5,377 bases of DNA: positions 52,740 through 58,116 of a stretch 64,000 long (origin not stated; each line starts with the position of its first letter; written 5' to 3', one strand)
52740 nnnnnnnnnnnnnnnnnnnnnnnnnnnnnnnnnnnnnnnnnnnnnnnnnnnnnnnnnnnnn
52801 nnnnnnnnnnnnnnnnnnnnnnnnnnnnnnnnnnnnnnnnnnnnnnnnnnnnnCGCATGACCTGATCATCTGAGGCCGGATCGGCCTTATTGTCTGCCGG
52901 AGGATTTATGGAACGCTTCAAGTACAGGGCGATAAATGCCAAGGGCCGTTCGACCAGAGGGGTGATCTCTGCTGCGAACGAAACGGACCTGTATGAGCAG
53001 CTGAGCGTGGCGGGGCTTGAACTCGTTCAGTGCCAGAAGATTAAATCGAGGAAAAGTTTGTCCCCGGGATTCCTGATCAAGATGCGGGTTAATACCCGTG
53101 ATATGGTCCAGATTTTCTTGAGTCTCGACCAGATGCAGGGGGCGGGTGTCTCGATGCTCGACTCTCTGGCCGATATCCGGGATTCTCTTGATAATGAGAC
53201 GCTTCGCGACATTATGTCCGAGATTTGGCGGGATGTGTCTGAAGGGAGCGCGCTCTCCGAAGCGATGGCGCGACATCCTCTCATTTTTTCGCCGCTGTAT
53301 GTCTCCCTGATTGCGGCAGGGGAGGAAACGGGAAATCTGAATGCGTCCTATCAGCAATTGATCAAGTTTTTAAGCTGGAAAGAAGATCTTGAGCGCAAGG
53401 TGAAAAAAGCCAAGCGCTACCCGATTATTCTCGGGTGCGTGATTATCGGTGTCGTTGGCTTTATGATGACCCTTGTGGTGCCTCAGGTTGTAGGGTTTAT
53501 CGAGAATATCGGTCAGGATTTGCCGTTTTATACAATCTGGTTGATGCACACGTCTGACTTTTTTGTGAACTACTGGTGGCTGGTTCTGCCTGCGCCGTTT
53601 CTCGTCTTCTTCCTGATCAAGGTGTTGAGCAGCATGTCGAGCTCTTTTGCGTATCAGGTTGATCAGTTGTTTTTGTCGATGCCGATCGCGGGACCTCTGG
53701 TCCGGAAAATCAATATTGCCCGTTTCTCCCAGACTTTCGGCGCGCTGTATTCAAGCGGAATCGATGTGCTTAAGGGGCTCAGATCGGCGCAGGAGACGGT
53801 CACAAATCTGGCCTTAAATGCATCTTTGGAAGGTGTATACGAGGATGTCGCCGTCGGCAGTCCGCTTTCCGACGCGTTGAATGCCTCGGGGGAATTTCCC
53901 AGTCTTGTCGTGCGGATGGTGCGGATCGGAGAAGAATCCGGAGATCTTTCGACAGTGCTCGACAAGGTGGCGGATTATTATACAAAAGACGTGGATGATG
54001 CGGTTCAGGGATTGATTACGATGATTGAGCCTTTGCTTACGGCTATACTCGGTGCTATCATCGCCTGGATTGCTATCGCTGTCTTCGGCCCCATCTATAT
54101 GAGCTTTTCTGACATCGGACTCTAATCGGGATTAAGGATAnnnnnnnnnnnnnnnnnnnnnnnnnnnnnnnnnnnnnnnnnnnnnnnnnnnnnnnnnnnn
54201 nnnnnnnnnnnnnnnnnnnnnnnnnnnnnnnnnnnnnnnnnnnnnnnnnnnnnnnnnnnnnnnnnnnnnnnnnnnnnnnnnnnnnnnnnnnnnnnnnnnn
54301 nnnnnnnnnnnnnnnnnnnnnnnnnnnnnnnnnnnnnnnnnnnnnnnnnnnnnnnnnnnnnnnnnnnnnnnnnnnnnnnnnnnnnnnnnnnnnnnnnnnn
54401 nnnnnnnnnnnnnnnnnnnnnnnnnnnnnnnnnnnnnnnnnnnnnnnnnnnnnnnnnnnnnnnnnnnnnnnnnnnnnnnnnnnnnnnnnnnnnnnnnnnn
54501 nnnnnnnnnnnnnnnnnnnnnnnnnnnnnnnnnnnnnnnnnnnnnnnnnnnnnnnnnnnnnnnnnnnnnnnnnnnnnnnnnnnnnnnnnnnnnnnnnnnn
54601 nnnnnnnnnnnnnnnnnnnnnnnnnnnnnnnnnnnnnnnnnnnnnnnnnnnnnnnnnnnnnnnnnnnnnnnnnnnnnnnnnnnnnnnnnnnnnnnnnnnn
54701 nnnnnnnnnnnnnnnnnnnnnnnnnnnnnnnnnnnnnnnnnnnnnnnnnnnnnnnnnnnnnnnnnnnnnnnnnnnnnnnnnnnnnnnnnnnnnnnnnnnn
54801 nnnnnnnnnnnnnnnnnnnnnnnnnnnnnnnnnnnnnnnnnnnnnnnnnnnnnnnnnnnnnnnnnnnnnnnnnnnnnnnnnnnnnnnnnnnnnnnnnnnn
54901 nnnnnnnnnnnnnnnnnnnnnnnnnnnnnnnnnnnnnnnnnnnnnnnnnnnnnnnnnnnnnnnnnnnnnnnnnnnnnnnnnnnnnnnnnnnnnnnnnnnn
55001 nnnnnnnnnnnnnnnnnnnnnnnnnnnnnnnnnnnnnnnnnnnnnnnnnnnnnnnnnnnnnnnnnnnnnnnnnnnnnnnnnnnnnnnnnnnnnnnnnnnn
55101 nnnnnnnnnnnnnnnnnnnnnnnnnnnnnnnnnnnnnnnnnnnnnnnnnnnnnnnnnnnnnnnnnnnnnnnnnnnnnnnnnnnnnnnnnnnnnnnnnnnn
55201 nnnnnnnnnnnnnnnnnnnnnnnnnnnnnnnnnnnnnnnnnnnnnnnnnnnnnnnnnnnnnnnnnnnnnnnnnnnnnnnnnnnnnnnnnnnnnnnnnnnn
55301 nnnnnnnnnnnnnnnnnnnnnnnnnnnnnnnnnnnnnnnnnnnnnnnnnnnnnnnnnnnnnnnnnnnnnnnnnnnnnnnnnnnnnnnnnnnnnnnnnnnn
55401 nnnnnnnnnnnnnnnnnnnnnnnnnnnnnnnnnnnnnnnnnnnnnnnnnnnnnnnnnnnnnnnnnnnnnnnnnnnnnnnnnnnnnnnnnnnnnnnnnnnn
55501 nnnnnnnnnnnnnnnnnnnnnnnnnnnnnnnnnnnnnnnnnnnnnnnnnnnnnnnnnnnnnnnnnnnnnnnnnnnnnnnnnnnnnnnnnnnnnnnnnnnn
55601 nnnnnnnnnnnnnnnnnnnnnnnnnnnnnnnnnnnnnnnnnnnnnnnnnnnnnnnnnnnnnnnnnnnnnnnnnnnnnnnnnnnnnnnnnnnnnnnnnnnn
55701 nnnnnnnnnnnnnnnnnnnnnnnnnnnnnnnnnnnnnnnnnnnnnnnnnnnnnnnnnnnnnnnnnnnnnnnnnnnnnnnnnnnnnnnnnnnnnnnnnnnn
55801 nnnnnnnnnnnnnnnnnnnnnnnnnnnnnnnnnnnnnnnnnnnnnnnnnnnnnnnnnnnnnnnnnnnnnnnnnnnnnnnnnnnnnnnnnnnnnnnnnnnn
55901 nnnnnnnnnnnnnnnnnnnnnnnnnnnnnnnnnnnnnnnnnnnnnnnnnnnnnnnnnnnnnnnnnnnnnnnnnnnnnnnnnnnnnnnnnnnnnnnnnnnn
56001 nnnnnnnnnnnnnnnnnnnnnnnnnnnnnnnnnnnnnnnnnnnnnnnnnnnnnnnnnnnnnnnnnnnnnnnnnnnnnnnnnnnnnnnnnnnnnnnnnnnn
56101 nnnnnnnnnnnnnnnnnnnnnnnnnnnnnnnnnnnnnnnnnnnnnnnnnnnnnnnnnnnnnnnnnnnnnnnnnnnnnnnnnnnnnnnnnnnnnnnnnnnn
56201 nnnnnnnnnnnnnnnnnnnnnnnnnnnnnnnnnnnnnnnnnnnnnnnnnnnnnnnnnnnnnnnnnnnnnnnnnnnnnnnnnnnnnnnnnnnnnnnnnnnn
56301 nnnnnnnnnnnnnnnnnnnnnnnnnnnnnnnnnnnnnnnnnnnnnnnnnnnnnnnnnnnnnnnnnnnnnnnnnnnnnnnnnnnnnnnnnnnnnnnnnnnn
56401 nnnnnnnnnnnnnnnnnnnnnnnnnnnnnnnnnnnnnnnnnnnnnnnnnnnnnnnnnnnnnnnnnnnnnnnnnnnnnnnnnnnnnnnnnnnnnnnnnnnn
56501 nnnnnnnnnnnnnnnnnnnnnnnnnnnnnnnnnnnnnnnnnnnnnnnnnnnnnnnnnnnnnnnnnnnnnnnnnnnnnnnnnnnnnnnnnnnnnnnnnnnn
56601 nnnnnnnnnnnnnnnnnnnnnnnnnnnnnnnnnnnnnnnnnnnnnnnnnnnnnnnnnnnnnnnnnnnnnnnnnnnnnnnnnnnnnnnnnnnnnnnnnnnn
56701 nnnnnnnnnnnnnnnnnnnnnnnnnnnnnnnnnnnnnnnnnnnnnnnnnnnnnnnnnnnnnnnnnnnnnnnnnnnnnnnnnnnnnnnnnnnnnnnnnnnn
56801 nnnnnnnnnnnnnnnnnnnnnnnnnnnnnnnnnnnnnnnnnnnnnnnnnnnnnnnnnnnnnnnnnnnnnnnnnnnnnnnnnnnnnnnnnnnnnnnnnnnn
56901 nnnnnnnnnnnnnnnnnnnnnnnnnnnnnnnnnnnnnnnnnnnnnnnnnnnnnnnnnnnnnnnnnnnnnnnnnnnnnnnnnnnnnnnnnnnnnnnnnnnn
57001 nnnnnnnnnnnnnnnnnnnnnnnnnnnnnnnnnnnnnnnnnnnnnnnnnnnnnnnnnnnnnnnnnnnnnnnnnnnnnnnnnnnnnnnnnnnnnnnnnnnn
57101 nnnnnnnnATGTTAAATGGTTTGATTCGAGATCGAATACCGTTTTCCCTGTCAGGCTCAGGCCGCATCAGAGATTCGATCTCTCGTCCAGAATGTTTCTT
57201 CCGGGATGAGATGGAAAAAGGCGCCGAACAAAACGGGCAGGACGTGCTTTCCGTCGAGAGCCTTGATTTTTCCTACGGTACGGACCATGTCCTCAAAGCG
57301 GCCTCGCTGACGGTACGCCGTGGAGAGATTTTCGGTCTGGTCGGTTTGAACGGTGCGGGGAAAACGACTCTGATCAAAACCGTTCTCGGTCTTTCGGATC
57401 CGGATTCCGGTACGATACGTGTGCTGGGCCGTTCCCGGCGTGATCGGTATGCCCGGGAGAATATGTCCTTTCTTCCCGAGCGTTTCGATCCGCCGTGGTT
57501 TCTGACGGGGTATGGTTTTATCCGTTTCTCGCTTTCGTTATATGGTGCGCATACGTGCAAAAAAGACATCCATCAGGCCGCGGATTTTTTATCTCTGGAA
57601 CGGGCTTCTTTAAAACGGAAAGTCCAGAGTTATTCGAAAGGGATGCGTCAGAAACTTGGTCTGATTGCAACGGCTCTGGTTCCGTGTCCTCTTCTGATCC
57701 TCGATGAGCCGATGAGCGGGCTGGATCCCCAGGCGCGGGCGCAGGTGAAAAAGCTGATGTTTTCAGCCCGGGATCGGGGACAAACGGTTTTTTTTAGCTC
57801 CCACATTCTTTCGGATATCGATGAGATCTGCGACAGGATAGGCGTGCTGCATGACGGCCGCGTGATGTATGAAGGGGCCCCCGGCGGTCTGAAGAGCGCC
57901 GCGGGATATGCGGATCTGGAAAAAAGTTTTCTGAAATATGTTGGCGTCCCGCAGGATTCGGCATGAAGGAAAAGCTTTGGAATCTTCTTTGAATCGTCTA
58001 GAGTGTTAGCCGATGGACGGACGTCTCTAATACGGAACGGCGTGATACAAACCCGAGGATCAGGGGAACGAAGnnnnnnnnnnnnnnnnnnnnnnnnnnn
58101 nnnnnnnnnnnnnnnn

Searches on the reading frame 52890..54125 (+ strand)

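Call 4: search_protein_families(library=pfam, proteins=[window:52890-54125:+], max_evalue=0.01)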
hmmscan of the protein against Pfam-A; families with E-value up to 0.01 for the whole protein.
window:52890-54125:+ (411 aa): 2 families
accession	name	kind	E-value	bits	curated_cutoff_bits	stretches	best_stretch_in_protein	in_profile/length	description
PF00482.28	T2SSF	-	8e-55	184.6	25.2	2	279-400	1-124/125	Type II secretion system (T2SS), protein F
PF16882.10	DUF5079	-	0.0041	17.2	27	1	152-251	60-158/241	Domain of unknown function (DUF5079)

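Call 5: search_protein_families(library=ncbifam, proteins=[window:52890-54125:+], max_evalue=0.01)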
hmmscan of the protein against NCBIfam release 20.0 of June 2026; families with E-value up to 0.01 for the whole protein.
window:52890-54125:+ (411 aa): 6 families
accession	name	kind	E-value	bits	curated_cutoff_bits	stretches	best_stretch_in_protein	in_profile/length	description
TIGR02120.1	GspF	equivalog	8.4e-103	344.7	424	1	10-402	1-394/401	type II secretion system inner membrane protein GspF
NF052607.1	T4PiliAsmPilCThrm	equivalog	8e-77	259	700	1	7-404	1-399/406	type IV pilus assembly protein PilC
NF007861.0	PRK10573.1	equivalog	1.2e-71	242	401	1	10-403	7-392/401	protein transport protein HofC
NF052606.1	T4PiliAsmPilCMyx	equivalog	3.9e-71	240.1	700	1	9-404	21-413/419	type IV pilus assembly protein PilC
NF047826.1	T3SSXpsF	equivalog_domain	2.6e-66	224.1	650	1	7-407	1-402/405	type II secretion system protein XpsF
NF041012.2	T4P_ComGB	equivalog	2.3e-35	122.5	240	1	73-404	4-329/332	competence type IV pilus assembly protein ComGB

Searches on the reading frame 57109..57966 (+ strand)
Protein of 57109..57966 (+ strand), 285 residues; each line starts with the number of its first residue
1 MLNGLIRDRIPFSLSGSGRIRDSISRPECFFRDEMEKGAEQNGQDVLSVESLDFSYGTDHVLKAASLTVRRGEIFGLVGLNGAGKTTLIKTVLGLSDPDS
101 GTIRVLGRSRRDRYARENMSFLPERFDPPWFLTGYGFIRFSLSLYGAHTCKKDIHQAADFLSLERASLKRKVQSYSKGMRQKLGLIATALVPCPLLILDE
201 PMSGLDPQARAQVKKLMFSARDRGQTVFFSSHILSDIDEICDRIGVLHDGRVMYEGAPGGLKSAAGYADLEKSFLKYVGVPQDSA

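Call 68: search_protein_families(library=pfam, proteins=[window:57109-57966:+], max_evalue=0.01)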
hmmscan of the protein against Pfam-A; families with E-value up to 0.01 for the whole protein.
window:57109-57966:+ (285 aa): 4 families
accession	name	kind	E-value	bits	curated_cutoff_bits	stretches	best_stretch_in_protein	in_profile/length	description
PF00005.33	ABC_tran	-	6.3e-23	82.3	25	1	62-202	1-136/137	ABC transporter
PF13304.12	AAA_21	-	5.3e-14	53.4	27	2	171-232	234-298/304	AAA domain, putative AbiEii toxin, Type IV TA system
PF02463.25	SMC_N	-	0.0014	18.6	40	0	190-228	156-194/220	RecF/RecN/SMC N terminal domain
PF24188.1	DUF7416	-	0.0033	17.5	27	1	151-186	13-48/69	Family of unknown function (DUF7416)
